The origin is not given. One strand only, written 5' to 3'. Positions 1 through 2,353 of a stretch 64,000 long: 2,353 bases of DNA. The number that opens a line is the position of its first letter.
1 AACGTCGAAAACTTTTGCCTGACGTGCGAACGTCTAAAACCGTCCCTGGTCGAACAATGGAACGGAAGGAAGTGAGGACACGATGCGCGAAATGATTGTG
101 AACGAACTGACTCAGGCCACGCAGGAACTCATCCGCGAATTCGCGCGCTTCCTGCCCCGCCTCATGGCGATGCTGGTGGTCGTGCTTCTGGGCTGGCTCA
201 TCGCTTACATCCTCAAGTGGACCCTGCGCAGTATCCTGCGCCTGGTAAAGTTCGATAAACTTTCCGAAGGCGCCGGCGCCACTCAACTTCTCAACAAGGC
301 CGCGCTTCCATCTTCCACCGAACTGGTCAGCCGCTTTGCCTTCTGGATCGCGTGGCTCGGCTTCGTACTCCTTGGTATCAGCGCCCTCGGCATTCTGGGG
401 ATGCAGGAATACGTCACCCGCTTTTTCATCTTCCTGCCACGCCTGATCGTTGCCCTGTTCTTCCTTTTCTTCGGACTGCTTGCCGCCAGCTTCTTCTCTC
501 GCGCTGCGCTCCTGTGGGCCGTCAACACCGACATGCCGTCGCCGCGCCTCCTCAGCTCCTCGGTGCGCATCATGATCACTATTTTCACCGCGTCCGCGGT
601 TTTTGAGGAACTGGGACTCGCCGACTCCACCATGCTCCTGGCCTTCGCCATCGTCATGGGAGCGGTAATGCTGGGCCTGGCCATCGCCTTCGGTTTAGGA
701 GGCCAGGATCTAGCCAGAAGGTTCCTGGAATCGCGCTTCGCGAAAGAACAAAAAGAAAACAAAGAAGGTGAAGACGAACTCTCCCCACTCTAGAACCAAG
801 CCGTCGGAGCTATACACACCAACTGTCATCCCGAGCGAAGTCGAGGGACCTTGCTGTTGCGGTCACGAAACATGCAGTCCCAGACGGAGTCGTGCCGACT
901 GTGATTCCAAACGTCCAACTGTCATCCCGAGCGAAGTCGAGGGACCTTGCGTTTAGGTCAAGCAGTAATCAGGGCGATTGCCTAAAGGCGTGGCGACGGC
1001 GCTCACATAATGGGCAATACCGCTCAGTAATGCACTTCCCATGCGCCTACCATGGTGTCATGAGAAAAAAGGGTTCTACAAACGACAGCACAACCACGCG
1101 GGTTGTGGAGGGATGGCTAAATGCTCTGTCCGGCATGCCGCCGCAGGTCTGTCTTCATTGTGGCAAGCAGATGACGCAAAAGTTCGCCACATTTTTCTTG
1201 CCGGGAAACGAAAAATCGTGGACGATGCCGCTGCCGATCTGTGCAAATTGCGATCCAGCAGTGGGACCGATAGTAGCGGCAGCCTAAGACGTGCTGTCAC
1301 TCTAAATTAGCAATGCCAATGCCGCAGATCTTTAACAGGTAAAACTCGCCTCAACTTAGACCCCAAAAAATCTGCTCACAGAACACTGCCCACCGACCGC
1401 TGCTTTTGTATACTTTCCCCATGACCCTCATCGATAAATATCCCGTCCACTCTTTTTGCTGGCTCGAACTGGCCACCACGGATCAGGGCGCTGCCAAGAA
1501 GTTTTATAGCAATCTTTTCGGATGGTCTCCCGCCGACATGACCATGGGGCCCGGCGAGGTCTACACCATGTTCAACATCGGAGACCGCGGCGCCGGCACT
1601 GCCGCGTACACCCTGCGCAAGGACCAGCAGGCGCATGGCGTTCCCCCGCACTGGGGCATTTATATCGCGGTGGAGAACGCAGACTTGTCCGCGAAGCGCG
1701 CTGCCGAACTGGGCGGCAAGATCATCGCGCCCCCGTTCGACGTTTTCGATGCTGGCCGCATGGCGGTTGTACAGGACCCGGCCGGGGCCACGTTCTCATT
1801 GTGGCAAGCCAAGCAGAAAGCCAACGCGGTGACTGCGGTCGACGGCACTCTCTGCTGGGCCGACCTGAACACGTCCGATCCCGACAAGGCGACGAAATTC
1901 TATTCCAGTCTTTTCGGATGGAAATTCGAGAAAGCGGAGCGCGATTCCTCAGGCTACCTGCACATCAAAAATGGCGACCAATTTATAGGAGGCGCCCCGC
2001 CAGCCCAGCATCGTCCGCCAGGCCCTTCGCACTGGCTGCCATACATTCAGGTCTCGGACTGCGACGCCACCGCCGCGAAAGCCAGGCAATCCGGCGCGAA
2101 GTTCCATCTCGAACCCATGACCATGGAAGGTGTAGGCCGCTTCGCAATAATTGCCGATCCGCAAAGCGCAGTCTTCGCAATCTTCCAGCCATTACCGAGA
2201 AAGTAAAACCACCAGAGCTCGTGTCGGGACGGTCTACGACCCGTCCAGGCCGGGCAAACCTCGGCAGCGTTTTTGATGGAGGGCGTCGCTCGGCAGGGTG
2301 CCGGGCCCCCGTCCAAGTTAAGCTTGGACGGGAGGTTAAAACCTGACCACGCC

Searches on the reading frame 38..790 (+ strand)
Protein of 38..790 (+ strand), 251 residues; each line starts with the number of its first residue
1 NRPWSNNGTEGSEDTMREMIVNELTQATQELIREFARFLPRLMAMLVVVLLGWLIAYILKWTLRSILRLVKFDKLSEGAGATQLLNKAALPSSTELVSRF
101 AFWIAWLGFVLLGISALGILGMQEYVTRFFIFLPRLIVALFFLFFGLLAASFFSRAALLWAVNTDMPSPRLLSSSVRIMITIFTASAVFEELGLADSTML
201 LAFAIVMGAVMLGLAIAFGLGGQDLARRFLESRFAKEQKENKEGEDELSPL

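Call 32: search_protein_families(library=pfam, proteins=[window:38-790:+], max_evalue=0.0001)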
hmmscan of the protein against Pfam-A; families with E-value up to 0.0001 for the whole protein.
window:38-790:+ (251 aa): 1 family
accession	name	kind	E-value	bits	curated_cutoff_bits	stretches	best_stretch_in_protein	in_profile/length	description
PF05552.17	MS_channel_1st_1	-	4.4e-12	46.1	22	1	29-74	4-49/50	Mechanosensitive ion channel, conserved TM helix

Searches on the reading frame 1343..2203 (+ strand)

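Call 32: search_protein_families(library=pfam, proteins=[window:1343-2203:+], max_evalue=0.0001)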
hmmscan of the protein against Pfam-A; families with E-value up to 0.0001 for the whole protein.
window:1343-2203:+ (287 aa): 3 families
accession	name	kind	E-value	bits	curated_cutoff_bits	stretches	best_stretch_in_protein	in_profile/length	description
PF00903.31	Glyoxalase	-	9.4e-25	87.8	20.6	2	173-274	5-115/121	Glyoxalase/Bleomycin resistance protein/Dioxygenase superfamily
PF18029.7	Glyoxalase_6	-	7.6e-13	49.5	23.6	1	175-280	4-105/106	Glyoxalase-like domain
PF22677.2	Ble-like_N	-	2.3e-09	37.3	24.5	0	38-80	2-41/41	Bleomycin resistance protein-like N-terminal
